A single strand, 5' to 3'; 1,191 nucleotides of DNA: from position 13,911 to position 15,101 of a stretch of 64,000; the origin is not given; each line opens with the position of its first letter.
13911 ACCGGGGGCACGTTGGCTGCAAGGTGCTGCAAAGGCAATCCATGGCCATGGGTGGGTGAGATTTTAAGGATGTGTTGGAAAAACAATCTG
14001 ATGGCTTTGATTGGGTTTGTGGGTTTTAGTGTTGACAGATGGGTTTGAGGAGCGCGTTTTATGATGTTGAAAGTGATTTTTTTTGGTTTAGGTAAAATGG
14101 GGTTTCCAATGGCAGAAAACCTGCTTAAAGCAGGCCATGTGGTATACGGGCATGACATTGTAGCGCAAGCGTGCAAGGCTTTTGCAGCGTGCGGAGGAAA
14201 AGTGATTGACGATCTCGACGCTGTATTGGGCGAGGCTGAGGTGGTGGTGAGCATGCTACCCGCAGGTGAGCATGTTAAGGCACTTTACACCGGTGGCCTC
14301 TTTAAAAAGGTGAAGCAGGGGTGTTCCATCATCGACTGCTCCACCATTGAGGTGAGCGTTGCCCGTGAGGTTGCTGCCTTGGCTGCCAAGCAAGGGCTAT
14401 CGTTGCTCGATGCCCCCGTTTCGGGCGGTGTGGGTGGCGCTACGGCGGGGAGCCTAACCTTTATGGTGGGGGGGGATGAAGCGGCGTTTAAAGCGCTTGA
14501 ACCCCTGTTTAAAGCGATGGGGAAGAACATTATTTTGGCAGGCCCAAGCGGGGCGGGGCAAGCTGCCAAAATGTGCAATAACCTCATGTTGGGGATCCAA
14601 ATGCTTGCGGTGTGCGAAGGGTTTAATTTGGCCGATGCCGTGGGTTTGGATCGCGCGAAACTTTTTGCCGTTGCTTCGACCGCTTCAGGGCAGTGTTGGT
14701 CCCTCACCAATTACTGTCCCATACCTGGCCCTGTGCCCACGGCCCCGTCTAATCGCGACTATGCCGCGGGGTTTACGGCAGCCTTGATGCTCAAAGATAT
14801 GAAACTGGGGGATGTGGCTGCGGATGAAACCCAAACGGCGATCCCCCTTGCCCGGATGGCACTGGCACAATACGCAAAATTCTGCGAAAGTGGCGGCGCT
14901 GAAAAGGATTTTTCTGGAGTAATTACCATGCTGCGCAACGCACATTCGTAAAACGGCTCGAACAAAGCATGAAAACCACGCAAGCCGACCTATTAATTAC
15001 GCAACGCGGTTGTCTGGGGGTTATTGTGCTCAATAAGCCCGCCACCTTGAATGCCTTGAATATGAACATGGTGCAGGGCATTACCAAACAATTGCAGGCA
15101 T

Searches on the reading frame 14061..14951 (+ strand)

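Call 42: search_protein_families(library=pfam, proteins=[window:14061-14951:+])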
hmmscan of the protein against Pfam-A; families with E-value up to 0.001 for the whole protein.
window:14061-14951:+ (296 aa): 4 families
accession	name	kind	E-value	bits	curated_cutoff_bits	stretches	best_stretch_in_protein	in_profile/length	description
PF03446.21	NAD_binding_2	-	7.3e-47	159.8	21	1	5-159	2-158/161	NAD binding domain of 6-phosphogluconate dehydrogenase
PF14833.11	NAD_binding_11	-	1.6e-27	96.6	30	1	164-290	1-121/122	NAD-binding of NADP-dependent 3-hydroxyisobutyrate dehydrogenase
PF02826.25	2-Hacid_dh_C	-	1.5e-07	31.4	25.1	1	4-98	38-131/178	D-isomer specific 2-hydroxyacid dehydrogenase, NAD binding domain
PF03807.23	F420_oxidored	-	4.4e-05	24.4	21.6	1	4-94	1-92/94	NADP oxidoreductase coenzyme F420-dependent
